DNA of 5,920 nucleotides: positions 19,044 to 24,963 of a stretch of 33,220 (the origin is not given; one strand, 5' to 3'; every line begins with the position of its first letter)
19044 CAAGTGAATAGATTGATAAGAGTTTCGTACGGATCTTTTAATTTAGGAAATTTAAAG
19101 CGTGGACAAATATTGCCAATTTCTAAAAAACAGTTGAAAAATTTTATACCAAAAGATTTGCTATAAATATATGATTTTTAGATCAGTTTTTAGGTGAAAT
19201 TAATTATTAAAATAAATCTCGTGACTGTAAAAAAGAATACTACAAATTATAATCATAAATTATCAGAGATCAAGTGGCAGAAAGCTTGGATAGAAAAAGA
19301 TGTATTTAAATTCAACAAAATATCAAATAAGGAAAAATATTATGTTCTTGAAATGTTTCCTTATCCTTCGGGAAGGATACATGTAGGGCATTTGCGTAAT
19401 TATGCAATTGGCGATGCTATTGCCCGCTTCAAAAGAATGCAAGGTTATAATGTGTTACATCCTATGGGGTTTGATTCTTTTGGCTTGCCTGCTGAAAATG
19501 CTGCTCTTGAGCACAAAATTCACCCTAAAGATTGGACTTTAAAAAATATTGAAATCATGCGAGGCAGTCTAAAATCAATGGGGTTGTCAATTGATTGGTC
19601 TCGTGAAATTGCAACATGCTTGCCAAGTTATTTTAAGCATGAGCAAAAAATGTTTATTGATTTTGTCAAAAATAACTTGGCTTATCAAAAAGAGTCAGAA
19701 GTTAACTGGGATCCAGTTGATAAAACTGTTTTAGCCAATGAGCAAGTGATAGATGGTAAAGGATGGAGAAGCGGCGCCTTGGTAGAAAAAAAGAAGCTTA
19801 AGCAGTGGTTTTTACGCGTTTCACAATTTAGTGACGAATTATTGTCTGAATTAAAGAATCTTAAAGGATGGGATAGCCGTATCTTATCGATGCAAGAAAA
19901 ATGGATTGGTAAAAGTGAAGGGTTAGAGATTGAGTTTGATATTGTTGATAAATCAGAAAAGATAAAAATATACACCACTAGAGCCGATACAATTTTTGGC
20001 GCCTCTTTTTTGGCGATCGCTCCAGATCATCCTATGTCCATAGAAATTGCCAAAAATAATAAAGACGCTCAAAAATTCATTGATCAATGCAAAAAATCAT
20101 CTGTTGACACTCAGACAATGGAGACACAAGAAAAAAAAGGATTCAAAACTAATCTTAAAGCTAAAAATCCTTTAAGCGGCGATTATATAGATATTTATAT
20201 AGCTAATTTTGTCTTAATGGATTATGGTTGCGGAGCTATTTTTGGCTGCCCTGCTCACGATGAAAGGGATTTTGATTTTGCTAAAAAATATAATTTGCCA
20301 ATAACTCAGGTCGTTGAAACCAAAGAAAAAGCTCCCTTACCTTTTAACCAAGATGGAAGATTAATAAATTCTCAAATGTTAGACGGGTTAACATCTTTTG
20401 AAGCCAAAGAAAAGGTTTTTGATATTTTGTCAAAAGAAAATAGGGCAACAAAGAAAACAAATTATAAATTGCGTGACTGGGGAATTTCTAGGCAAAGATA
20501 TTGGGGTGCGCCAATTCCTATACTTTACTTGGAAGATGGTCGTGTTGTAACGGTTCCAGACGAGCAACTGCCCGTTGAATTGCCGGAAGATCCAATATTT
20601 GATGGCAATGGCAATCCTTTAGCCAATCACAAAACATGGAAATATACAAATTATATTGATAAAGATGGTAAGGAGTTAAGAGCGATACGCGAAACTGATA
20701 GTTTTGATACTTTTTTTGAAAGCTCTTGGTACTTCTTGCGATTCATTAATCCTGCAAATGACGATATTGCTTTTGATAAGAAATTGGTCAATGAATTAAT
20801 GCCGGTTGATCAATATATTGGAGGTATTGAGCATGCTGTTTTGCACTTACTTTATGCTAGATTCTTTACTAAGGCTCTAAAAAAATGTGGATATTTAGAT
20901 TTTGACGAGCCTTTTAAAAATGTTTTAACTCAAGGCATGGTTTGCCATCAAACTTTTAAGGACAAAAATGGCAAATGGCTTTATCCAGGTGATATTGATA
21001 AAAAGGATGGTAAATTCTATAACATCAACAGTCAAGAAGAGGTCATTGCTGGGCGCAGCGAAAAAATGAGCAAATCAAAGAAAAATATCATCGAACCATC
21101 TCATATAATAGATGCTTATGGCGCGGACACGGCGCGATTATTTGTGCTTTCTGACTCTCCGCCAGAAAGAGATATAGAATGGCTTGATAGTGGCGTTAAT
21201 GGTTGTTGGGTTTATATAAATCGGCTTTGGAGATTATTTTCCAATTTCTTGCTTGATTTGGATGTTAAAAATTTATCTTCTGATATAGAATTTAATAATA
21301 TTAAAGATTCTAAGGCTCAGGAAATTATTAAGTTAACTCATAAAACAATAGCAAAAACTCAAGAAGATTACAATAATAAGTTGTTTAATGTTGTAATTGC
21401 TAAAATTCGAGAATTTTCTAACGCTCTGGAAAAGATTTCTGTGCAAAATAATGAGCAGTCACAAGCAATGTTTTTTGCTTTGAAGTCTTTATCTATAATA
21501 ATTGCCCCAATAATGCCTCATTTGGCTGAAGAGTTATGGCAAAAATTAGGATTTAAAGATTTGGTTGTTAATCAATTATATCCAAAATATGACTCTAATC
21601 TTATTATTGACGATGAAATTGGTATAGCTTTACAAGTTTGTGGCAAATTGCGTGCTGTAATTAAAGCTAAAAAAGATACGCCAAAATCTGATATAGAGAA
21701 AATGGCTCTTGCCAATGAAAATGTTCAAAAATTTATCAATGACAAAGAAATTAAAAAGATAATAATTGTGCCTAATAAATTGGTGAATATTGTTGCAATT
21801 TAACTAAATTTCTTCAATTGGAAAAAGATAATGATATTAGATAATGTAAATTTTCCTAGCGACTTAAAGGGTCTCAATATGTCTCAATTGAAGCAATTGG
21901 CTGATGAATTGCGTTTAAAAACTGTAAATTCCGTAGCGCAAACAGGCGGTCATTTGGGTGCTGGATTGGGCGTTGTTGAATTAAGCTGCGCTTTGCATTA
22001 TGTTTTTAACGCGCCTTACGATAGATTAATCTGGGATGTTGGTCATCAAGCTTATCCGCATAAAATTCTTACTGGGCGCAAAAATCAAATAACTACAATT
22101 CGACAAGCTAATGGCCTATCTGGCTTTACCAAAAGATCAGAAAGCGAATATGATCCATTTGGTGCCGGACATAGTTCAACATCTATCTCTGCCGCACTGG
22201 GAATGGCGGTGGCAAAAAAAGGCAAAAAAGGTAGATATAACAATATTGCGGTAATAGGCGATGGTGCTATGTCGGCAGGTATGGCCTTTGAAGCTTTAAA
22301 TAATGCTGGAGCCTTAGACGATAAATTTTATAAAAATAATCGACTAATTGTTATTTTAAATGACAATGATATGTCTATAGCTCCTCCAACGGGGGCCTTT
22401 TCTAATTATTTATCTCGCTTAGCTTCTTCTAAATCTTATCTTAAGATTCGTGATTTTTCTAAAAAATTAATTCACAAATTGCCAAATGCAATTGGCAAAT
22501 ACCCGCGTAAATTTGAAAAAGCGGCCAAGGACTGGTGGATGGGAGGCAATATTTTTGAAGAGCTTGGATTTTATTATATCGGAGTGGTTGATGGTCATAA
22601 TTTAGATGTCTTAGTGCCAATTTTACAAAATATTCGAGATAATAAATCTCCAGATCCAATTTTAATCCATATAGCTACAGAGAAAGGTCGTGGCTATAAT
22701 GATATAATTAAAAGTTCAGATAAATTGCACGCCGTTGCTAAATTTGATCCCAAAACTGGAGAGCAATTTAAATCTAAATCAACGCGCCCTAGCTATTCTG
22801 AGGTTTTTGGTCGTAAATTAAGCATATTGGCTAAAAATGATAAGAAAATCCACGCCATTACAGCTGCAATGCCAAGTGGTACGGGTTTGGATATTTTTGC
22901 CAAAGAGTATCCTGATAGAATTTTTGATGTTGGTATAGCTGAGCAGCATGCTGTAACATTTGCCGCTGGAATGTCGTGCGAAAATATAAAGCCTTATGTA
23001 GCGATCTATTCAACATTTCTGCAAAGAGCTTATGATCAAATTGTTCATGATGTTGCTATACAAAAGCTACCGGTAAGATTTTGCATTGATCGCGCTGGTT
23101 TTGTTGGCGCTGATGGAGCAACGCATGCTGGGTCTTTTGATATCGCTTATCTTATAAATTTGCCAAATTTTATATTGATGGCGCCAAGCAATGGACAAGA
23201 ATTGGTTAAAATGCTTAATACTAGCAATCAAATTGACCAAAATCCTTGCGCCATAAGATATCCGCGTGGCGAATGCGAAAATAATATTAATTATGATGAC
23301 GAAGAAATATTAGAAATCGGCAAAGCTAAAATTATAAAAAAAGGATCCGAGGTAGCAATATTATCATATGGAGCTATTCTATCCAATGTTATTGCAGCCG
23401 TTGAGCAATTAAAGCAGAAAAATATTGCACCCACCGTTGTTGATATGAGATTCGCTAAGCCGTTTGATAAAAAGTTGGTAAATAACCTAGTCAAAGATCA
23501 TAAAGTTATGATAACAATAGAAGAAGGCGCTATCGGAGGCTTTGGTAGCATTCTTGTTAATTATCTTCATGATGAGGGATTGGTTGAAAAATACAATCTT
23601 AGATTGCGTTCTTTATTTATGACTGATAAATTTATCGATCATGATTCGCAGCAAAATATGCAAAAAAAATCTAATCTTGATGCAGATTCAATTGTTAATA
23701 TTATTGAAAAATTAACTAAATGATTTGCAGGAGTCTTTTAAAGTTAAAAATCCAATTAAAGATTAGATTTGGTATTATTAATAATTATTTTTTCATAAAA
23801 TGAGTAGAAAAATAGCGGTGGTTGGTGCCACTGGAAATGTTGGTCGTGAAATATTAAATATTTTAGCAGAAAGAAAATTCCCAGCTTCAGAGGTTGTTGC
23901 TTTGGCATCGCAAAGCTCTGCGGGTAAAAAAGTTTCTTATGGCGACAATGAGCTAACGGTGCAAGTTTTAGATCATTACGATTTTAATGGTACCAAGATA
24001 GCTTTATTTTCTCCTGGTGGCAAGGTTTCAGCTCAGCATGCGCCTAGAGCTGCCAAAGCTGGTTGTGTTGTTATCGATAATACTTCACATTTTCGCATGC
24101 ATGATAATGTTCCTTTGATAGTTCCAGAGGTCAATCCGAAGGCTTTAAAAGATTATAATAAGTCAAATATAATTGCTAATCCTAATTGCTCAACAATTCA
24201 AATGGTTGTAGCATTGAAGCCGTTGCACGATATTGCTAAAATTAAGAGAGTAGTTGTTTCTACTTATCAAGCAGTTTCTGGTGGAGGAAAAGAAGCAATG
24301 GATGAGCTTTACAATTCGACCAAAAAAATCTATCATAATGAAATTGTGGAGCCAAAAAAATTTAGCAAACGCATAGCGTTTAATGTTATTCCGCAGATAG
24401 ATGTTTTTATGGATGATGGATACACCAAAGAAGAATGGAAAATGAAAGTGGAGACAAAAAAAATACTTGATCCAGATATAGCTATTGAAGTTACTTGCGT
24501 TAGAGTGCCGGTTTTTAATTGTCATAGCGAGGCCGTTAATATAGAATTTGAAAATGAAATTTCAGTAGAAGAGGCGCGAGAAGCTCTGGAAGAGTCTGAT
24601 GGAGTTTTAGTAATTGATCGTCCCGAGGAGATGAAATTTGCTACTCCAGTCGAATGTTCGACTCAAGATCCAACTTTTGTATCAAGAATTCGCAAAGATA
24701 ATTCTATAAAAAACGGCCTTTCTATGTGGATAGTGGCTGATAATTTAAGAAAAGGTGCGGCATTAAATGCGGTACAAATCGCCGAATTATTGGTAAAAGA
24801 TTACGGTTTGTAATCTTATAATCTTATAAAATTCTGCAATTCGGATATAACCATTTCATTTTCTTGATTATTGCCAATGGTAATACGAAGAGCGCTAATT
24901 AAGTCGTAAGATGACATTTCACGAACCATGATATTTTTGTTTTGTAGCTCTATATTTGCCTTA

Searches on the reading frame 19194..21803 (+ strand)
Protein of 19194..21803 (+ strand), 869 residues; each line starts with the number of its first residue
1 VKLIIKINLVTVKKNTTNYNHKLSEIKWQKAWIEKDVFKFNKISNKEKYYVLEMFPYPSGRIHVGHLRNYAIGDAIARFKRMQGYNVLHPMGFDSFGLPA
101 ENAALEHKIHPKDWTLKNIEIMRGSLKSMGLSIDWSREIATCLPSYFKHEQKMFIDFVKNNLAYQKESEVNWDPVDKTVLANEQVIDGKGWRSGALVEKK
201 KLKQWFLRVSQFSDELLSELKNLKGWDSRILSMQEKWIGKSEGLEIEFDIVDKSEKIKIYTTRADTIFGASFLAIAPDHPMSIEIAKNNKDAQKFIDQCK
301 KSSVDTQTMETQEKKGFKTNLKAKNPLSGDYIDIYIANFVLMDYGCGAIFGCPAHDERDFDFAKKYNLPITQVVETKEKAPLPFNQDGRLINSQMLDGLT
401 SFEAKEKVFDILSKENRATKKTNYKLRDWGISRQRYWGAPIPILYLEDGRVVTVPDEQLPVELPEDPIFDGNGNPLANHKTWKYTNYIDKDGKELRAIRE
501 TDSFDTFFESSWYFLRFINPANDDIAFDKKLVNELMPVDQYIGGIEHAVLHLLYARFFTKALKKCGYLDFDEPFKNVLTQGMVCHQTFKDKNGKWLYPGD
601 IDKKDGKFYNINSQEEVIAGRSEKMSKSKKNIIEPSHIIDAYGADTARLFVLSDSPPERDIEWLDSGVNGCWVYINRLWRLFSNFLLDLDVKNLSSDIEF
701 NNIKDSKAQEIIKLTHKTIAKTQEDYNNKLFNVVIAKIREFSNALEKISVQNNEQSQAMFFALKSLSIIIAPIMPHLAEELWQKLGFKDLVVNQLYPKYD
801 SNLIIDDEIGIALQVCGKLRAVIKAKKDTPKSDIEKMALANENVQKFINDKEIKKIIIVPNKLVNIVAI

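Call 47: find_homologous_proteins(query=window:19194-21803:+, max_evalue=1e-50)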
Query window:19194-21803:+ (869 aa): 8000 proteins with E <= 1e-50 among 8000 candidates; the best 120 are listed.
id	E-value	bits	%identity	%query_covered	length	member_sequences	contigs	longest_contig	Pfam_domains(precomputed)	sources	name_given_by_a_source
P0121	0.0e+0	1976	100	99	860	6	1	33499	PF09334.18,PF08264.20,PF13603.13,PF00133.29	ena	-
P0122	0.0e+0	1555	75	99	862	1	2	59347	PF09334.18,PF01406.26,PF08264.20,PF13603.13,PF00133.29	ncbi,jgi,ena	-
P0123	0.0e+0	1541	76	98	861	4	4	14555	PF09334.18,PF08264.20,PF13603.13,PF00133.29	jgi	-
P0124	0.0e+0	1362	68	99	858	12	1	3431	PF09334.18,PF01406.26,PF08264.20,PF13603.13,PF00133.29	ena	-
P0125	0.0e+0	1327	67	98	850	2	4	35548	PF09334.18,PF08264.20,PF13603.13,PF00133.29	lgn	-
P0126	0.0e+0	1326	66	98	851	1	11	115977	PF09334.18,PF08264.20,PF13603.13,PF00133.29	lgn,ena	-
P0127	0.0e+0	1307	66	98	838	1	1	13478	PF09334.18,PF08264.20,PF13603.13,PF00133.29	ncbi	-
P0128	0.0e+0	1304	65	99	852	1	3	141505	PF09334.18,PF08264.20,PF13603.13,PF01921.25,PF00133.29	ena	-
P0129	0.0e+0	1303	67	98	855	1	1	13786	PF09334.18,PF08264.20,PF13603.13,PF00133.29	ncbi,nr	ncbi:MAG: leucine--tRNA ligase [Rickettsiales bacterium]|nr:leucine--tRNA ligase [Rickettsiales bact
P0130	0.0e+0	1300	66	98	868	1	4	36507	PF09334.18,PF01406.26,PF08264.20,PF13603.13,PF00133.29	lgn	-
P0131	0.0e+0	1297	65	99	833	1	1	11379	PF09334.18,PF08264.20,PF13603.13,PF00133.29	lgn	-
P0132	0.0e+0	1296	65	99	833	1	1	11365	PF09334.18,PF01406.26,PF08264.20,PF13603.13,PF00133.29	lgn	-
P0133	0.0e+0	1295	62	56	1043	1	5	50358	PF09334.18,PF01406.26,PF08264.20,PF13603.13,PF00133.29,PF01841.26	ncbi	-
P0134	0.0e+0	1293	65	99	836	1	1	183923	PF09334.18,PF01406.26,PF08264.20,PF13603.13,PF00133.29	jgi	jgi:leucyl-tRNA synthetase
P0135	0.0e+0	1293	63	56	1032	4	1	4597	PF09334.18,PF08264.20,PF13603.13,PF00133.29,PF01841.26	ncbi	-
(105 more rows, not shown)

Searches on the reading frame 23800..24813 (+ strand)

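Call 10: search_protein_families(library=pfam, proteins=[window:23800-24813:+])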
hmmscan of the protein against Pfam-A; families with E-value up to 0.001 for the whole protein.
window:23800-24813:+ (337 aa): 2 families
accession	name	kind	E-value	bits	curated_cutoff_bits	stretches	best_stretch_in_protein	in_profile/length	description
PF02774.23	Semialdhyde_dhC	-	1.6e-56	191.8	26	1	139-318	1-184/184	Semialdehyde dehydrogenase, dimerisation domain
PF01118.30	Semialdhyde_dh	-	7.1e-34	117.3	26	1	4-118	1-120/121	Semialdehyde dehydrogenase, NAD binding domain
